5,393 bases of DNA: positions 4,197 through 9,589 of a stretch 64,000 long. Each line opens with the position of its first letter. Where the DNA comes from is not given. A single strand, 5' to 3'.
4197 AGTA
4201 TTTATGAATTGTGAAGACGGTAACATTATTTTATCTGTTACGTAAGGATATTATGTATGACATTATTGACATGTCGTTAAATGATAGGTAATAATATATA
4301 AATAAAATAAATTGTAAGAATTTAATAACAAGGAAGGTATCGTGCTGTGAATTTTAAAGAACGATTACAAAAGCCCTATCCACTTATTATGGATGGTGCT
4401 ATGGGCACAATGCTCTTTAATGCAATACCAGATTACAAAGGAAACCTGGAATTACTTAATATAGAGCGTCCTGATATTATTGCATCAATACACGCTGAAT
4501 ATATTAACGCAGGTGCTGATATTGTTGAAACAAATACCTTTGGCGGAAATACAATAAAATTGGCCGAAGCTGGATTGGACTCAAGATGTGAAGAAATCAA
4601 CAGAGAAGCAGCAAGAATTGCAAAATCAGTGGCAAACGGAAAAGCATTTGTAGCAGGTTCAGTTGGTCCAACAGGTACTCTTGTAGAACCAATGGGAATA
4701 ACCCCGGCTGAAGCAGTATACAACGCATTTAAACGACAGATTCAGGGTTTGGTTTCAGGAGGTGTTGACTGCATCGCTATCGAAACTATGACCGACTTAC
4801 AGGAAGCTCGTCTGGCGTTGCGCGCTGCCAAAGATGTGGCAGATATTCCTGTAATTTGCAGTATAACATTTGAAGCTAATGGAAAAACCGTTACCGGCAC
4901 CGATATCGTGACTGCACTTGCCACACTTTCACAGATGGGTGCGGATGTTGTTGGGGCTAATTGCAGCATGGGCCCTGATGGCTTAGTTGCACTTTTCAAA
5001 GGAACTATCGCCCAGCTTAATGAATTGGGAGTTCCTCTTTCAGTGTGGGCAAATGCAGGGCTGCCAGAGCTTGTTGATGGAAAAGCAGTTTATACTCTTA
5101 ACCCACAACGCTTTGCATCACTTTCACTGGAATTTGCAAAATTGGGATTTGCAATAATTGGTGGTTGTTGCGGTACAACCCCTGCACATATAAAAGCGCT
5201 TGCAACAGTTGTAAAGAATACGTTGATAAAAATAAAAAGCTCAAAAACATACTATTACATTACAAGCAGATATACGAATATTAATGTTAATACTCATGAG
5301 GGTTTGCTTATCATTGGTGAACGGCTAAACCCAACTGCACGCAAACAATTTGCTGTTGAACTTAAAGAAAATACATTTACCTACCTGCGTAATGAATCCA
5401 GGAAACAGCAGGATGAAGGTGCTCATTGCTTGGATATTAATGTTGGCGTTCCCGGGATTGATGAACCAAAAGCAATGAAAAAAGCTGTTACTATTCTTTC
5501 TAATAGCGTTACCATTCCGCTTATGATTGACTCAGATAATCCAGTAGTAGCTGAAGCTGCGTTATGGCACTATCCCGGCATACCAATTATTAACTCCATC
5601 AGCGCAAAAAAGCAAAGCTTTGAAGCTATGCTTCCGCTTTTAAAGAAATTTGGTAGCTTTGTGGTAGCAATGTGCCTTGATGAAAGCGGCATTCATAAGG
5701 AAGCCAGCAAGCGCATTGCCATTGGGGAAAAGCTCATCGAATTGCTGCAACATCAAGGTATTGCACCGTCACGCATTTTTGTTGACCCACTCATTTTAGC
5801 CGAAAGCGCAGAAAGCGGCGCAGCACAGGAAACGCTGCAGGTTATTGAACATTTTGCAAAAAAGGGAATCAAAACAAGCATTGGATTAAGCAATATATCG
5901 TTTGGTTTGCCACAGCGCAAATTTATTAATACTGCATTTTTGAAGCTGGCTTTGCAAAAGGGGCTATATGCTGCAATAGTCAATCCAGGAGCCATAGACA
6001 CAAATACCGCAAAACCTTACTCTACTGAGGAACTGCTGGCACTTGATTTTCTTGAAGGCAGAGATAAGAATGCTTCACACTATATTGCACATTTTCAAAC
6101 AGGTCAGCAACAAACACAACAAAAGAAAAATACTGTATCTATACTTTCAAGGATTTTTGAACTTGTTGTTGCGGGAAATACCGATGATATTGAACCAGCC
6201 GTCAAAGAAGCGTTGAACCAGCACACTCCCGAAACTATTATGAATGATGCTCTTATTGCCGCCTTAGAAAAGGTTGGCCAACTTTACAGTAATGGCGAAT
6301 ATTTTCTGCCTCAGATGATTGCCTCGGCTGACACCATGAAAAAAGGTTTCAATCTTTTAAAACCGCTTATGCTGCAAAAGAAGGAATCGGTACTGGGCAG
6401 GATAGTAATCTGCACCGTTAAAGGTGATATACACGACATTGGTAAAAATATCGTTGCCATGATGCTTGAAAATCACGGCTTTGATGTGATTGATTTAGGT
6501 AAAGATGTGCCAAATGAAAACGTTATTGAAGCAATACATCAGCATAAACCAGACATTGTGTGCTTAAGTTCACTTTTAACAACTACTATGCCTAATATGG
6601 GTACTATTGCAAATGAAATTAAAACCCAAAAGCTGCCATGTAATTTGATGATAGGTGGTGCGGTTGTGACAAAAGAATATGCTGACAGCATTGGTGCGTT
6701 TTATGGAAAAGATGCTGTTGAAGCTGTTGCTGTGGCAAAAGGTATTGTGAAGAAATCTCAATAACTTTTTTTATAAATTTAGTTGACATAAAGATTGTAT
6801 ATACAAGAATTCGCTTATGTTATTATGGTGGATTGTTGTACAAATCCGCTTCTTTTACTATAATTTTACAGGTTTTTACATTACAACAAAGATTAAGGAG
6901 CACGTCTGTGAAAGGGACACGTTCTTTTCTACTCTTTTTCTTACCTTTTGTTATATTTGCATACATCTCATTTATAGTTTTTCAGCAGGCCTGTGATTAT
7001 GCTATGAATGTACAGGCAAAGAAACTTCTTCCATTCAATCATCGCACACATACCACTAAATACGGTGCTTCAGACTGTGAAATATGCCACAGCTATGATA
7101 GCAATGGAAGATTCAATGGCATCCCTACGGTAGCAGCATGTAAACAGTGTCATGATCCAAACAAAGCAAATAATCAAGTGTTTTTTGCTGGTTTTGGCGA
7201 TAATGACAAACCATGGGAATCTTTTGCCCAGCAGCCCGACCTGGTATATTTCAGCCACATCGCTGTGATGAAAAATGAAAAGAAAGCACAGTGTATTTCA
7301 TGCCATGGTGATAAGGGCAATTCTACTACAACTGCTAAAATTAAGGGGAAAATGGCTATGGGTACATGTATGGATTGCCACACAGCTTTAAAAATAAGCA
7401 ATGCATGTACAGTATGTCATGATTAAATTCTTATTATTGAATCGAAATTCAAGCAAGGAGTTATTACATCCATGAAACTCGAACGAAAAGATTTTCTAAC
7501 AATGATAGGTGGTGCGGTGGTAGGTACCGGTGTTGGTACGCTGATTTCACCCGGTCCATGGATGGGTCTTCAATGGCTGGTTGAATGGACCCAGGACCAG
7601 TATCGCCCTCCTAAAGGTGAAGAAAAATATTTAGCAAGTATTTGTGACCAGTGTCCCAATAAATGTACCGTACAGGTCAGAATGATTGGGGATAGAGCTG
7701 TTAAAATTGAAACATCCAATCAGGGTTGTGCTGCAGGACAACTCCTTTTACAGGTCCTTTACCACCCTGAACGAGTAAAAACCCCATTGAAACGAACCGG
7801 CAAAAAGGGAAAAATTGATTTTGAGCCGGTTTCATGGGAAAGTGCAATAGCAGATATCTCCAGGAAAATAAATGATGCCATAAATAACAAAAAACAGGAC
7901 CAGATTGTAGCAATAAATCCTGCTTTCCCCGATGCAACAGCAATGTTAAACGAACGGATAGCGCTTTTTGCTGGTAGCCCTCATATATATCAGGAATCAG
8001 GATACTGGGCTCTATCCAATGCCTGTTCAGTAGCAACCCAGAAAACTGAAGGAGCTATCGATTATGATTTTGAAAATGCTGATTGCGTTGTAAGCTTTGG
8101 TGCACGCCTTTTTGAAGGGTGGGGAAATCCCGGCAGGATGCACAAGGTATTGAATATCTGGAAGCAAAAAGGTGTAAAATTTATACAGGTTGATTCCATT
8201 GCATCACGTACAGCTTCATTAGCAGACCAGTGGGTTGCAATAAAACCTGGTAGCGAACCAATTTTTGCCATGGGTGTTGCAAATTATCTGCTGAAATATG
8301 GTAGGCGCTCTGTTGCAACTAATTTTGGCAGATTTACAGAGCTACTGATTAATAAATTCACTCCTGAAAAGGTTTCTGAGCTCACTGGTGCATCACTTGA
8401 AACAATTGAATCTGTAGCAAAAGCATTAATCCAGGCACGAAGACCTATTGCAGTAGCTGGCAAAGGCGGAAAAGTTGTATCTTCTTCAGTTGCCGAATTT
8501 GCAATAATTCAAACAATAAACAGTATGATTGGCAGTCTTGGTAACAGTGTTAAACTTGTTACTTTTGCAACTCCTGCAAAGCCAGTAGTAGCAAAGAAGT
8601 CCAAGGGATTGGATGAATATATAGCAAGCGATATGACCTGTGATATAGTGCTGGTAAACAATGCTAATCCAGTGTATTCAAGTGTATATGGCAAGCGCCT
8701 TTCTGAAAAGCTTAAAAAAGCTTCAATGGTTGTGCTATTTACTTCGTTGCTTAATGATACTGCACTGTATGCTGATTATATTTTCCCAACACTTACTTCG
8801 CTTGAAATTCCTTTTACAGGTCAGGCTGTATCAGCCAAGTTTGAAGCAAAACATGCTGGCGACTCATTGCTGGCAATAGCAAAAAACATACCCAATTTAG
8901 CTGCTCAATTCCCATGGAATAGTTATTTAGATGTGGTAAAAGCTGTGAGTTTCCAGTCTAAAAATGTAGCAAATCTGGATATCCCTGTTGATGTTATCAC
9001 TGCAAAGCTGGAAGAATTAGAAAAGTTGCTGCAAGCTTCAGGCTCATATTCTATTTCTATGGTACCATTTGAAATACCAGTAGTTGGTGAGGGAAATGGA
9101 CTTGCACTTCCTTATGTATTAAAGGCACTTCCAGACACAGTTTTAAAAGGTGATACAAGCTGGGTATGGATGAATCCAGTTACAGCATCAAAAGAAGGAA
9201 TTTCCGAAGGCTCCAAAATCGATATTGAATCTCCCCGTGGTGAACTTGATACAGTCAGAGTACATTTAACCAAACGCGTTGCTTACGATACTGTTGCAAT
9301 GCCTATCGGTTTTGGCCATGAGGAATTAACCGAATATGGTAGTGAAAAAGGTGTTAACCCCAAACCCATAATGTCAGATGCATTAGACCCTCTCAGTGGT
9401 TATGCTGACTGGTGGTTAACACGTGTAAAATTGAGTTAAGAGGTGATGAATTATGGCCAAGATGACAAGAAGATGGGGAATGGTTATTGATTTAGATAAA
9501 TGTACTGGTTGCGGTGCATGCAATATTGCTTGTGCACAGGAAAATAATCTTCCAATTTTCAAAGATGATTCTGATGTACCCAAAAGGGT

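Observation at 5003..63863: Strongly over-represented oligomer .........(C) dispersed through genes and intergenic DNA: candidate DNA-uptake-signal-like motif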

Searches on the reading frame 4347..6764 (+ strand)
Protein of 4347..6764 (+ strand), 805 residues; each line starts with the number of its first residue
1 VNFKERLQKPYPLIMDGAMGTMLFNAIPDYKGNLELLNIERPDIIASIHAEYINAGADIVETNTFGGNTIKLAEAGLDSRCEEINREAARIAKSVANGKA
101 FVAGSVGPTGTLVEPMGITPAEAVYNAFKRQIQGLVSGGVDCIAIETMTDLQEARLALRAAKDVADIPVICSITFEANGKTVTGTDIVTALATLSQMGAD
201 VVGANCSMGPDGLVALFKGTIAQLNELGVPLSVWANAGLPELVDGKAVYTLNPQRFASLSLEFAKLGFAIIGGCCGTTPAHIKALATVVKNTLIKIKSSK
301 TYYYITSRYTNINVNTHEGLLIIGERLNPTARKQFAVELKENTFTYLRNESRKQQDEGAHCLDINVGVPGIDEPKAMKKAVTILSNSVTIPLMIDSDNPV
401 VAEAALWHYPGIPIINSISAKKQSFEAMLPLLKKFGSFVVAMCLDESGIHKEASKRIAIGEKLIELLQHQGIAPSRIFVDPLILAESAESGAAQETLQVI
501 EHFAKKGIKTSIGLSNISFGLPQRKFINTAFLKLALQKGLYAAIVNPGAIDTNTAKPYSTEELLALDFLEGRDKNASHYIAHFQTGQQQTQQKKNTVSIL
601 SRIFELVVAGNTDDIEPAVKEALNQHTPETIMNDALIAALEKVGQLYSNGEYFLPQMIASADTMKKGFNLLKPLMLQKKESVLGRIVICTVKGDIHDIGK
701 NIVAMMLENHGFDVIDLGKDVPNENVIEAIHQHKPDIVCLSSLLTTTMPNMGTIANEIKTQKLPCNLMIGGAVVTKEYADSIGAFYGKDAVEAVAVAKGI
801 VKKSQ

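Call 9: search_protein_families(library=pfam, proteins=[window:4347-6764:+])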
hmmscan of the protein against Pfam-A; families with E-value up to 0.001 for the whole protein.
window:4347-6764:+ (805 aa): 4 families
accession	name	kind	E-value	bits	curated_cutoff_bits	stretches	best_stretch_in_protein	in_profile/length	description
PF02574.22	S-methyl_trans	-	2.1e-75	254.7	22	1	13-288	1-282/283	Homocysteine S-methyltransferase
PF00809.28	Pterin_bind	-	8.4e-29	101.4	25.5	1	325-546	2-244/244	Pterin binding enzyme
PF02310.24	B12-binding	-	5.6e-28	97.6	32.1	1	684-794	1-120/121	B12 binding domain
PF02607.22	B12-binding_2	-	6.1e-21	74.8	23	1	601-672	3-74/74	B12 binding domain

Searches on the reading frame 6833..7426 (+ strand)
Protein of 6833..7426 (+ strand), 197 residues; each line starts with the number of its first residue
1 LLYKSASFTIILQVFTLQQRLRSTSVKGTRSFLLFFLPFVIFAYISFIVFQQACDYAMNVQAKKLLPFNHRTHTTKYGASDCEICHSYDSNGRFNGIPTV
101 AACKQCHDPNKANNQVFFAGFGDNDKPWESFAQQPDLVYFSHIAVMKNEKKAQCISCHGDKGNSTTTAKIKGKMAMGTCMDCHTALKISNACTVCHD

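Call 33: search_protein_families(library=pfam, proteins=[window:6833-7426:+], max_evalue=0.00001)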
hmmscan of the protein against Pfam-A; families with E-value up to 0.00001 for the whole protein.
window:6833-7426:+ (197 aa): 2 families
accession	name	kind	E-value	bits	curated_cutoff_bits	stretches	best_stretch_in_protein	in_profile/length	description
PF02085.21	Cytochrom_CIII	-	3.1e-06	27.9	22.9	0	57-165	12-89/101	Class III cytochrome C family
PF14522.11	Cytochrome_C7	-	6.8e-06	26.3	24.8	0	138-197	1-67/67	Cytochrome c7 and related cytochrome c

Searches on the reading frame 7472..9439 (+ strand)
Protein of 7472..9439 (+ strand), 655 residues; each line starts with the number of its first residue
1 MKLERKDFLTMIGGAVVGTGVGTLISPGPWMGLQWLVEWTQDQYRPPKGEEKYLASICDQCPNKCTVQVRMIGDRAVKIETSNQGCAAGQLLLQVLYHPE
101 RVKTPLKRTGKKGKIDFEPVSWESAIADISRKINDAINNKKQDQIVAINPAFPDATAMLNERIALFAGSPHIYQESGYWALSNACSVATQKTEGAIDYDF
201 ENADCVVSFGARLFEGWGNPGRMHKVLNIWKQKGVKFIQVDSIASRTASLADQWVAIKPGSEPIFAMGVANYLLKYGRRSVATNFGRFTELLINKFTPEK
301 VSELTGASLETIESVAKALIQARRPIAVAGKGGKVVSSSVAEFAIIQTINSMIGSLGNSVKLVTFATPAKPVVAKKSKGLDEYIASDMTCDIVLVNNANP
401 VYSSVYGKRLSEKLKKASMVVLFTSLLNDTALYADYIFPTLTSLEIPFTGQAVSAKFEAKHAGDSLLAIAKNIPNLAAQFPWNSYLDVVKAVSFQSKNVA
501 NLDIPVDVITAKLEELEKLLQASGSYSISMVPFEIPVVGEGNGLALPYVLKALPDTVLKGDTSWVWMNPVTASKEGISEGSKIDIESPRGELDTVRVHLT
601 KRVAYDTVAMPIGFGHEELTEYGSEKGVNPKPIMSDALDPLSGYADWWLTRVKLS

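Call 8: find_encoding_contigs(protein=window:7472-9439:+, flank=10000, max_places=6)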
Protein window:7472-9439:+ (655 aa): no gene with exactly this product is on record in the collection.

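Call 33: search_protein_families(library=pfam, proteins=[window:7472-9439:+], max_evalue=0.00001)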
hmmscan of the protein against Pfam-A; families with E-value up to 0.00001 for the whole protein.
window:7472-9439:+ (655 aa): 2 families
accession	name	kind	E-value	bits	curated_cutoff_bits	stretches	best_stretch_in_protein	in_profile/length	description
PF00384.28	Molybdopterin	-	2.9e-20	73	24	1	101-445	1-315/353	Molybdopterin oxidoreductase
PF01568.27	Molydop_binding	-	4.1e-14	53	26.8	1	563-643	30-102/110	Molydopterin dinucleotide binding domain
